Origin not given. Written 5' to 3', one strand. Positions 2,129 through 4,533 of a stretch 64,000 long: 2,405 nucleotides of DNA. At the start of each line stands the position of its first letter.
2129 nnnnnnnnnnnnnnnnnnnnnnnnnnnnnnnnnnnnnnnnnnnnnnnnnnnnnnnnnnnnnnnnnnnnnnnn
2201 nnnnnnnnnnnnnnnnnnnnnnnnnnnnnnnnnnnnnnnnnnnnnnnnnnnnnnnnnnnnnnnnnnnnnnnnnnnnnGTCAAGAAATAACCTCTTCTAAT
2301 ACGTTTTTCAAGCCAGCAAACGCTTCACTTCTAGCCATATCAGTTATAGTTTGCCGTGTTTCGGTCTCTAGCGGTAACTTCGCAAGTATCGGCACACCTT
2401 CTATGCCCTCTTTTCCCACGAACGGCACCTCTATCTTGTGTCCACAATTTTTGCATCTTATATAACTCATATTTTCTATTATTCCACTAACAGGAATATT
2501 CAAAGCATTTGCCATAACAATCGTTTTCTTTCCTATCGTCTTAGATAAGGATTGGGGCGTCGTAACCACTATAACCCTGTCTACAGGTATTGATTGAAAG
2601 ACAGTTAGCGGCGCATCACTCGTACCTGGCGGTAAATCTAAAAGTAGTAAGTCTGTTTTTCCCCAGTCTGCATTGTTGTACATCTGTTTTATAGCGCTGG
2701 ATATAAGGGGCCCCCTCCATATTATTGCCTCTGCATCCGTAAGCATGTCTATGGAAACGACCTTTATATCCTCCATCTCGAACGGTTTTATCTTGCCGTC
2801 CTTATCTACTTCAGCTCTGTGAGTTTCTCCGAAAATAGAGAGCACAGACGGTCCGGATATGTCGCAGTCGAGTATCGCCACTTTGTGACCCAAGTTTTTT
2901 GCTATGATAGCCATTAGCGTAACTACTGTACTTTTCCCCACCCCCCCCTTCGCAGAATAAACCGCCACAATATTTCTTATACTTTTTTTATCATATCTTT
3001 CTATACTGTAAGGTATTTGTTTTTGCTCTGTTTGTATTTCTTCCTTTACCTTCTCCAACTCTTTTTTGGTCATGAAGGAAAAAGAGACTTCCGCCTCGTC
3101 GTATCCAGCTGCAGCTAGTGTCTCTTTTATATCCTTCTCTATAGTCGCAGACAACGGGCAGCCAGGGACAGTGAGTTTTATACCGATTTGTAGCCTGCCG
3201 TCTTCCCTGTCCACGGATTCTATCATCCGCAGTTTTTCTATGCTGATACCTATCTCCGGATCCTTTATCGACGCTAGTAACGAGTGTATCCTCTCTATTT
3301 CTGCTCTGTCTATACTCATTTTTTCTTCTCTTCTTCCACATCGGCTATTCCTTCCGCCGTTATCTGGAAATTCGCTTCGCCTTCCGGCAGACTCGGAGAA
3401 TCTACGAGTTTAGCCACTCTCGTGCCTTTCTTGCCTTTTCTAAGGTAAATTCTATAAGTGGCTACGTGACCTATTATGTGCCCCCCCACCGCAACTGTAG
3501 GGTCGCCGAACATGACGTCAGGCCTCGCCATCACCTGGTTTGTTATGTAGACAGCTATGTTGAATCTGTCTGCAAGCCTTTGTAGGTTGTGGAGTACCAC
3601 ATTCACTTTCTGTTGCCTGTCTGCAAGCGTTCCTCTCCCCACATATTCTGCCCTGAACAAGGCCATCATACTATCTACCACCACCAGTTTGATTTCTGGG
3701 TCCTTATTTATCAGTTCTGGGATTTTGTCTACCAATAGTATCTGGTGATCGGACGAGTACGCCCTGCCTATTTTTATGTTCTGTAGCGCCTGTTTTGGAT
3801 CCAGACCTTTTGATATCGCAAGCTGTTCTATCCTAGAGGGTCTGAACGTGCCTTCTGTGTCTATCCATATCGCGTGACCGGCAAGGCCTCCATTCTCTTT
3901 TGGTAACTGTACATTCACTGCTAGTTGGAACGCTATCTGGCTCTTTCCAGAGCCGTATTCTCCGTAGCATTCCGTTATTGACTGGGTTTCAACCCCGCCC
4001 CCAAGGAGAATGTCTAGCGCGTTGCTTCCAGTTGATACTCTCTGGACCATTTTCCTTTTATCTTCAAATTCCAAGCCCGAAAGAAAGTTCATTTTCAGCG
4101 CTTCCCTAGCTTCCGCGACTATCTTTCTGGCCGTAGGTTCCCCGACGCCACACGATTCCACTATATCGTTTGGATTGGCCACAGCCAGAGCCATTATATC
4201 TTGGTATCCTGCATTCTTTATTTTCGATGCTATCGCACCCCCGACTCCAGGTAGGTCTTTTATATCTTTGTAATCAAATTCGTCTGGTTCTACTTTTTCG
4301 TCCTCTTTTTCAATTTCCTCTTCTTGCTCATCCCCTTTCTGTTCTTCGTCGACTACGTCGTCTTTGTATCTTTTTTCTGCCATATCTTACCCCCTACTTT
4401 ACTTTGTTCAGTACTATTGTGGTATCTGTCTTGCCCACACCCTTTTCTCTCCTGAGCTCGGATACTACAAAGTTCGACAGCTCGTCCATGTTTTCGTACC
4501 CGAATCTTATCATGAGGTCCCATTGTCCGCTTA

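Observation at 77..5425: Tightly overlapped DNA-metabolism operon (RAM-domain protein, radA, mrp, phosphohexomutase, rpa) headed by a divergent Cas4-like nuclease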

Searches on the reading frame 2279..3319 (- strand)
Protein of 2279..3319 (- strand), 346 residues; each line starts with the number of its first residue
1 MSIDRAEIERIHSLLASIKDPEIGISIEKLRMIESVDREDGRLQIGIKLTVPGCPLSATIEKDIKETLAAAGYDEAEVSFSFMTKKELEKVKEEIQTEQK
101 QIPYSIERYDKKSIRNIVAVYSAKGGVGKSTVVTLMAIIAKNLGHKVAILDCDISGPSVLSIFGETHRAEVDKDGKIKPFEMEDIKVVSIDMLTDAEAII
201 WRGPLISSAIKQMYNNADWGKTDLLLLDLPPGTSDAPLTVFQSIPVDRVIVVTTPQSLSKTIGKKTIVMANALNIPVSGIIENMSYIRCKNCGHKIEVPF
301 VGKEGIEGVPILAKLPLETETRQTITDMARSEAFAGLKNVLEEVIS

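Call 3: search_protein_families(library=pfam, proteins=[window:2279-3319:-], max_evalue=0.01)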
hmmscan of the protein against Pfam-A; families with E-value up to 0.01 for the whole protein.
window:2279-3319:- (346 aa): 10 families
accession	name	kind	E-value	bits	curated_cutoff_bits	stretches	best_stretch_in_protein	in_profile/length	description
PF10609.15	ParA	-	9.7e-69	231.9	27.1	1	114-325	2-219/246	NUBPL iron-transfer P-loop NTPase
PF01883.24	FeS_assembly_P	-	6e-13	49.3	23.5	1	9-79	2-72/73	Iron-sulfur cluster assembly protein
PF01656.29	CbiA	-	1.3e-09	38.5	25.4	1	118-287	1-85/125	CobQ/CobB/MinD/ParA nucleotide binding domain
PF13614.12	AAA_31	-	3.2e-06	27.6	27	1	116-160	2-46/177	AAA domain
PF00142.24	Fer4_NifH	-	0.00029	20.9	25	1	117-166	2-50/271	4Fe-4S iron sulfur cluster binding proteins, NifH/frxC family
PF00682.25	HMGL-like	-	0.00046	20.1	29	1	55-132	19-89/260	HMGL-like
PF09140.17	MipZ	-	0.00096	19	20.7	1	117-177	2-60/262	ATPase MipZ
PF03308.22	MeaB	-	0.0041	16.6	23.1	1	123-168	40-86/273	Methylmalonyl Co-A mutase-associated GTPase MeaB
PF17759.6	tRNA_synthFbeta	-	0.0067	16.4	22.4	0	59-101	20-60/214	Phenylalanyl tRNA synthetase beta chain CLM domain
PF02374.21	ArsA_ATPase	-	0.008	15.9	24.3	0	121-193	6-70/305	Anion-transporting ATPase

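Call 4: search_protein_families(library=ncbifam, proteins=[window:2279-3319:-], max_evalue=0.01)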
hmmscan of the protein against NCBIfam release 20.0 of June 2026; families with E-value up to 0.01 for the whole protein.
window:2279-3319:- (346 aa): 28 families (the best 25 are shown)
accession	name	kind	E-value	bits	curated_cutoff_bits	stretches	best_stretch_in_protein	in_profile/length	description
NF041136.1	MrpORP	equivalog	3.2e-65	220.8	450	1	112-324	2-221/365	iron-sulfur cluster carrier protein MrpORP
NF008669.0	PRK11670.1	equivalog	5.3e-55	186.8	348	1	10-307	16-299/369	iron-sulfur cluster carrier protein ApbC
NF047398.1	AAA_KGGVGR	domain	1e-11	45.5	90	1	116-169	3-56/190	KGGVGR-motif variant AAA ATPase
TIGR01969.1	minD_arch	subfamily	1.2e-11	44.3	201.75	2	117-155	2-40/251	cell division ATPase MinD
NF041868.1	paad_haloarch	equivalog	6.3e-11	42.4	180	1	10-102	30-123/127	1,2-phenylacetyl-CoA epoxidase subunit PaaD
TIGR02159.1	PA_CoA_Oxy4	equivalog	1.2e-09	38.6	108.15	1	18-96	1-80/146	1,2-phenylacetyl-CoA epoxidase subunit PaaD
TIGR02945.1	SUF_assoc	equivalog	6.8e-08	32.8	143.4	1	10-96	5-93/99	SUF system Fe-S cluster assembly protein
NF041546.1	ParA_partition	equivalog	2e-07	30.8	180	1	117-155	1-39/203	ParA family partition ATPase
TIGR03018.1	pepcterm_TyrKin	hypoth_equivalog_domain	3.4e-06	26.5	230.65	1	93-165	13-86/207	XrtA-associated tyrosine autokinase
TIGR01968.1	minD_bact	equivalog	7.7e-06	25.4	212.9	1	116-164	2-50/261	septum site-determining protein MinD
TIGR03406.1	FeS_long_SufT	hypoth_equivalog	1.1e-05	25.2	202.6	1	8-93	75-166/174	putative Fe-S cluster assembly protein SufT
TIGR03371.1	cellulose_yhjQ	equivalog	1.2e-05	25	157.85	1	116-155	2-41/246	cellulose biosynthesis protein BcsQ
TIGR02016.1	BchX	equivalog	6.3e-05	22.4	331.2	1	117-187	2-71/296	chlorophyllide a reductase iron protein subunit X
TIGR01007.1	eps_fam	subfamily_domain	7.7e-05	22.3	108.05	1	116-170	18-72/204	polysaccharide biosynthesis tyrosine autokinase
TIGR03815.1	CpaE_hom_Actino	equivalog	0.00045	19.5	154.45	1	116-159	112-155/340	septum site-determining protein Ssd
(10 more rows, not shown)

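Call 57: search_protein_families(library=padloc, proteins=[window:2279-3319:-], max_evalue=0.01)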
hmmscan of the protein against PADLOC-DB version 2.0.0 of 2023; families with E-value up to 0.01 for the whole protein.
window:2279-3319:- (346 aa): 1 family
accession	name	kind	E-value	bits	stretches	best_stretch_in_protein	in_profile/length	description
PDLC04559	PDC-M28B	-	3.2e-07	27.8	1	113-162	126-175/438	-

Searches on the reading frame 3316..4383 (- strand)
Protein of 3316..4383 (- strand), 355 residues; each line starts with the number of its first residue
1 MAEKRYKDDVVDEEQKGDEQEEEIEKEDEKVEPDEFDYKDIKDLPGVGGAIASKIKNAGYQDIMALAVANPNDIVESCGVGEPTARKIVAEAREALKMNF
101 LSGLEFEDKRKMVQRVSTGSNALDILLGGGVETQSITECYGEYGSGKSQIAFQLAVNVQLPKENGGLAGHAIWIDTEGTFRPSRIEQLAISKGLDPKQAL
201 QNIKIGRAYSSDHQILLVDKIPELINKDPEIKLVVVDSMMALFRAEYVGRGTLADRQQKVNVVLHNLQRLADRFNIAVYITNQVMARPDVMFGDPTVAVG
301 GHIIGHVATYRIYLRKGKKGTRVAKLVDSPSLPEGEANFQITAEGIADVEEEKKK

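Call 3: search_protein_families(library=pfam, proteins=[window:3316-4383:-], max_evalue=0.01)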
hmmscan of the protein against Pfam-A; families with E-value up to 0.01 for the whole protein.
window:3316-4383:- (355 aa): 8 families
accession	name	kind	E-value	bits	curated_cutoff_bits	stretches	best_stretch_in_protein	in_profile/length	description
PF08423.17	Rad51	-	1.8e-88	296.4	22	1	109-348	1-243/244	Rad51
PF00154.27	RecA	-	4.1e-16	59.7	27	1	108-319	25-223/262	recA bacterial DNA recombination protein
PF14520.12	HHH_5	-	1.6e-09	38.5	27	1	40-94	3-57/57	Helix-hairpin-helix domain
PF13481.12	AAA_25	-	5.5e-07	29.8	27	1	123-281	22-187/195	AAA domain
PF06745.19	ATPase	-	0.00027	20.8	26.6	1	116-158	1-43/231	KaiC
PF11731.14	Cdd1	-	0.00046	20.8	25.5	0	38-78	5-45/86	Pathogenicity locus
PF00633.29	HHH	-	0.006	16.8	24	0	38-56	10-28/30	Helix-hairpin-helix motif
PF21999.2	IMS_HHH_1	-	0.0095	16.8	27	0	42-66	1-25/53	DNA polymerase-iota, thumb domain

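Call 4: search_protein_families(library=ncbifam, proteins=[window:3316-4383:-], max_evalue=0.01)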
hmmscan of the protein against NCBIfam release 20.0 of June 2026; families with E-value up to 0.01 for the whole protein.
window:3316-4383:- (355 aa): 15 families
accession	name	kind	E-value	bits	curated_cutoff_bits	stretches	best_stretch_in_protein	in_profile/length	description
NF003301.0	PRK04301.1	equivalog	4.6e-139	463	259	1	39-348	5-315/316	DNA repair and recombination protein RadA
TIGR02236.1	recomb_radA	equivalog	1e-134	448.8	361.15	1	40-348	1-311/311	DNA repair and recombination protein RadA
TIGR02238.1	recomb_DMC1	equivalog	4.8e-98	328.2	447.7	1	48-349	10-314/314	meiotic recombinase Dmc1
TIGR02239.1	recomb_RAD51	equivalog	1.7e-92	309.8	478.05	1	49-351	11-316/316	DNA repair protein RAD51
TIGR02237.1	recomb_radB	equivalog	1.1e-39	136.4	172.4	1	123-346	1-209/210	DNA repair and recombination protein RadB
NF006861.0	PRK09361.1-1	equivalog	4.8e-31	108.1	278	1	114-352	3-233/235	DNA repair and recombination protein RadB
TIGR02012.1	tigrfam_recA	equivalog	1.2e-16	60.9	325.3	1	105-318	24-225/321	recombinase RecA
NF007072.0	PRK09519.1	equivalog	2e-10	39.7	1024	1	108-316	33-228/790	intein-containing recombinase RecA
TIGR00416.1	sms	equivalog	1.9e-05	23.6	403.05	1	90-284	54-221/454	DNA repair protein RadA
TIGR03881.1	KaiC_arch_4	hypoth_equivalog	0.00016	21.5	247.8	1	114-241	1-92/231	KaiC domain-containing protein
NF006799.0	PRK09302.1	equivalog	0.00021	20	408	1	109-244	248-377/515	circadian clock protein KaiC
NF009401.0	PRK12766.1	equivalog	0.00039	20.2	239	1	36-92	7-63/238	50S ribosomal protein L32e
NF052589.1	ArlH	equivalog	0.00055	19.7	215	0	120-154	6-40/229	archaellum protein ArlH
TIGR03880.1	KaiC_arch_3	hypoth_equivalog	0.0015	18.1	249.45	1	121-244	3-120/224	KaiC domain-containing protein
NF004723.0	PRK06067.1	subfamily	0.0026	17.3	194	1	108-155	8-55/243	flagellar accessory protein FlaH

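Call 14: find_related_loci(query=window:3316-4383:-, collection=metagenome_contigs, flank=8000)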
Query window:3316-4383:- (355 aa) in metagenome_contigs; peptide patterns used: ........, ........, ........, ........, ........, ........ (x = any residue, [..] = any of these).
600 stretches matched a pattern (row limit reached: there are more); 339 encode a relative of the query (tblastn E <= 1e-3); the best 80 are kept; 80 distinct loci.
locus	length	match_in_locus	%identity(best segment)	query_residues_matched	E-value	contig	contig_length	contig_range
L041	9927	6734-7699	85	34-355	0e+0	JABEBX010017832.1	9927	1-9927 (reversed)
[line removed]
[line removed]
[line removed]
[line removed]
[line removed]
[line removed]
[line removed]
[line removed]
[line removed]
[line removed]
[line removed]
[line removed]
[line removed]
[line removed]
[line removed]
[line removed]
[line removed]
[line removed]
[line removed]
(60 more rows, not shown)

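Call 43: list_cluster_members(proteins=[L088:8001-9020:+, L107:7980-8924:+, L120:1995-3005:+, L053:7986-8939:+, L099:7986-8939:+, L077:2970-3923:+, L045:7896-8933:+, L053:6990-7973:+, L099:6971-7969:+, L107:6957-7976:+])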
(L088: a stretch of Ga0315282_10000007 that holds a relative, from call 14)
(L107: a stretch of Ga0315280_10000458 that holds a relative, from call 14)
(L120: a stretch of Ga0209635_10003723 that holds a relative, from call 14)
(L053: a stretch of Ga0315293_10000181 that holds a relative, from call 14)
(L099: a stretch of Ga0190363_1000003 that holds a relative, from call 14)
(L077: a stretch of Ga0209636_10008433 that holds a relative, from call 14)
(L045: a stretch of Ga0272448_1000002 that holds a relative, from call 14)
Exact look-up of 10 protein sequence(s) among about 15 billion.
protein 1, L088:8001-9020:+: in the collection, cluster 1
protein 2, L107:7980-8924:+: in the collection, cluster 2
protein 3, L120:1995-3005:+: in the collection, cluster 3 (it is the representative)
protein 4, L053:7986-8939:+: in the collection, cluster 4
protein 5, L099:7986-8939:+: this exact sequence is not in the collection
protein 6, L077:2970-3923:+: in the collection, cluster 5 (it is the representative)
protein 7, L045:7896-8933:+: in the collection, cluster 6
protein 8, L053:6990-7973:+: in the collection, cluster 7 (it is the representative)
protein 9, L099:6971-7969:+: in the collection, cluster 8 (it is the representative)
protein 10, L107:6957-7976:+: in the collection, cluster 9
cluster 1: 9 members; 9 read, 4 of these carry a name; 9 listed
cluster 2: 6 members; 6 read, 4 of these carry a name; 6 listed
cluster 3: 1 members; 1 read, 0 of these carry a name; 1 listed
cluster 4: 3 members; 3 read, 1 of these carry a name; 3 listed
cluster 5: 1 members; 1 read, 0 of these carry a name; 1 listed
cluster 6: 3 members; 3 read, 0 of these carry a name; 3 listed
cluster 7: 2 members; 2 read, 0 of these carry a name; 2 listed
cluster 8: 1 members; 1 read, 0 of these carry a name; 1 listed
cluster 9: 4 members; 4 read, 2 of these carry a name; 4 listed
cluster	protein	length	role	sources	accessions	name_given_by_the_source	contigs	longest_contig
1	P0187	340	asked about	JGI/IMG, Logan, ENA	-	-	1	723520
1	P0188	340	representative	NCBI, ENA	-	-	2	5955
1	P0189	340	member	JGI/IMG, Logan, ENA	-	DNA repair protein RadA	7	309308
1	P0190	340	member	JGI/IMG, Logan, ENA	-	DNA repair protein RadA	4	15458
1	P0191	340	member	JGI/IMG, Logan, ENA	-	DNA repair protein RadA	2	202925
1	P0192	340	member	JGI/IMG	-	DNA repair protein RadA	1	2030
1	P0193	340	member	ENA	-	-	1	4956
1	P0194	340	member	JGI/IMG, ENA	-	-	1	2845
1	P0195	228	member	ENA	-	-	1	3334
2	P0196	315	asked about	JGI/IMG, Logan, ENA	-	DNA repair protein RadA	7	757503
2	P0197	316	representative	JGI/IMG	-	-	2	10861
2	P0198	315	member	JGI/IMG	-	DNA repair protein RadA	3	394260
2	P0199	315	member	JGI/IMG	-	DNA repair protein RadA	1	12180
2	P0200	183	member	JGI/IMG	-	DNA repair protein RadA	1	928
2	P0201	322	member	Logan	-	-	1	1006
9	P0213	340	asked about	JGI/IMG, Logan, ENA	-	-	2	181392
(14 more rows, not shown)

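Call 44: find_homologous_proteins(query=P0196, max_evalue=1e-50)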
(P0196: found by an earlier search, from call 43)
Query P0196 (315 aa): 7953 proteins with E <= 1e-50 among 8000 candidates; the best 120 are listed.
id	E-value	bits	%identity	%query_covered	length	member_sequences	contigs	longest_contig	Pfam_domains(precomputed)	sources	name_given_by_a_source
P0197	4.8e-191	652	92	100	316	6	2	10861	PF06745.20,PF14520.13,PF08423.18,PF11731.15,PF00154.28,PF13481.13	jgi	-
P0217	6.2e-182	622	88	100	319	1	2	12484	PF06745.20,PF14520.13,PF08423.18,PF00154.28,PF13481.13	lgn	-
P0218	8.0e-182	621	88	100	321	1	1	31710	PF06745.20,PF14520.13,PF08423.18,PF11731.15,PF00154.28,PF13481.13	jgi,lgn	jgi:DNA repair protein RadA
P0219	1.3e-181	621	88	99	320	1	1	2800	PF14520.13,PF08423.18,PF00154.28,PF13481.13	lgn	-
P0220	8.8e-175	598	85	100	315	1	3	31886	PF06745.20,PF14520.13,PF08423.18,PF11731.15,PF00154.28,PF13481.13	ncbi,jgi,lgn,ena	-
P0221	3.5e-174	596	84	100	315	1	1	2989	PF06745.20,PF14520.13,PF08423.18,PF00154.28,PF13481.13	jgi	-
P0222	7.5e-171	585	82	99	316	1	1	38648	PF06745.20,PF14520.13,PF08423.18,PF00154.28,PF13481.13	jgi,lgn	jgi:DNA repair protein RadA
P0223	9.3e-171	585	81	99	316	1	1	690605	PF14520.13,PF08423.18,PF00154.28,PF13481.13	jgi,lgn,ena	-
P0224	1.1e-170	585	82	99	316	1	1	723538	PF06745.20,PF14520.13,PF08423.18,PF11731.15,PF00154.28,PF13481.13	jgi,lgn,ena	-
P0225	1.3e-170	585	82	99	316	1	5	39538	PF06745.20,PF14520.13,PF08423.18,PF11731.15,PF00154.28,PF13481.13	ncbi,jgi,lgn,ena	ncbi:MAG: DNA repair and recombination protein RadA [Candidatus Aenigmatarchaeota archaeon]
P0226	2.3e-170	584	81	99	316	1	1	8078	PF06745.20,PF14520.13,PF08423.18,PF00154.28,PF00633.30,PF13481.13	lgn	-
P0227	9.5e-170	582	82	100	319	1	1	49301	PF06745.20,PF14520.13,PF08423.18,PF00154.28,PF13481.13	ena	-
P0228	1.1e-169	582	83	100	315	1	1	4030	PF06745.20,PF14520.13,PF08423.18,PF00154.28,PF13481.13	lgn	-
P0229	2.0e-169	581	81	100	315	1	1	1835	PF14520.13,PF08423.18,PF11731.15,PF00154.28,PF13481.13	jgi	jgi:DNA repair protein RadA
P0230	2.2e-169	580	82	100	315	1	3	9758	PF06745.20,PF14520.13,PF08423.18,PF00154.28,PF13481.13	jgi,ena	-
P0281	1.9e-159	548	77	100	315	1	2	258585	PF06745.20,PF14520.13,PF08423.18,PF11731.15,PF00154.28,PF00633.30,PF13481.13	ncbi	ncbi:MAG: DNA repair and recombination protein RadA [Candidatus Aenigmatarchaeota archaeon]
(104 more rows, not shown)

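Call 45: find_encoding_contigs(protein=P0281, flank=5000, max_places=2)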
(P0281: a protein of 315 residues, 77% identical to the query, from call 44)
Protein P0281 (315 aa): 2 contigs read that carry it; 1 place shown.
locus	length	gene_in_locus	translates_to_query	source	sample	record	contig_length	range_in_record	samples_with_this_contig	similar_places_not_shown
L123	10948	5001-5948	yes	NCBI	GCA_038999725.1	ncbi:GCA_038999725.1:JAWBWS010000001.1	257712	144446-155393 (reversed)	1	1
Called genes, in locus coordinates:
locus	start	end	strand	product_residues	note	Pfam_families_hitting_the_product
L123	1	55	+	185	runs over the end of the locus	PF13489:Methyltransf_23, PF13649:Methyltransf_25 (faint), PF08242:Methyltransf_12 (weak), PF08241:Methyltransf_11, PF13847:Methyltransf_31 (weak)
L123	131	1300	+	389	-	PF13439:Glyco_transf_4, PF13579:Glyco_trans_4_4, PF00534:Glycos_transf_1, PF13692:Glyco_trans_1_4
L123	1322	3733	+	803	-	PF02516:STT3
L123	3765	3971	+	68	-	PF00125:Histone, PF00808:CBFD_NFYB_HMF, PF15511:CENP-T_C (weak), PF15630:CENP-S (weak)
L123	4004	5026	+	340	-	PF01336:tRNA_anti-codon (weak), PF17244:CDC24_OB3 (weak), PF08646:Rep_fac-A_C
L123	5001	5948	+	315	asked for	PF00633:HHH (faint), PF11731:Cdd1 (faint), PF14520:HHH_5, PF00154:RecA_N, PF13481:AAA_25, PF08423:Rad51, PF06745:ATPase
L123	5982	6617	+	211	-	PF03109:ABC1 (weak), PF06293:Kdo, PF07714:PK_Tyr_Ser-Thr (weak), PF00069:Pkinase, PF01163:RIO1, PF01636:APH (faint)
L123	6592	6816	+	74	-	-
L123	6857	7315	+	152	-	PF08069:Ribosomal_S13_N, PF00312:Ribosomal_S15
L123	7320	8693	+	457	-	PF01368:DHH, PF27767:Arc_Cdc45 (weak), PF21763:DHH_CID, PF02272:DHHA1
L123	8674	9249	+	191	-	PF01015:Ribosomal_S3Ae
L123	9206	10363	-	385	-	PF02163:Peptidase_M50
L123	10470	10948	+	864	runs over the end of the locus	PF03477:ATP-cone, PF00317:Ribonuc_red_lgN, PF02867:Ribonuc_red_lgC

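Call 49: search_protein_families(library=pfam, proteins=[P0213], max_evalue=0.001)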
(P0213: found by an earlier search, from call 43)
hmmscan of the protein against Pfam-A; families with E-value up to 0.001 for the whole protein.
P0213 (340 aa): 4 families
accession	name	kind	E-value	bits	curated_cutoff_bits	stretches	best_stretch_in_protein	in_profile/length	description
PF08646.16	Rep_fac-A_C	-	5.2e-12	46.2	28.5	1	197-331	3-146/146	Replication factor-A C terminal domain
PF01336.31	tRNA_anti-codon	-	7.4e-10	39.1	27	1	74-153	1-69/75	OB-fold nucleic acid binding domain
PF09999.14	DUF2240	-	6.8e-06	26.2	22.3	1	5-54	88-137/144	Uncharacterized protein conserved in archaea (DUF2240)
PF17244.8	CDC24_OB3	-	0.00031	21.1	25.4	1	66-138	1-72/216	Cell division control protein 24, OB domain 3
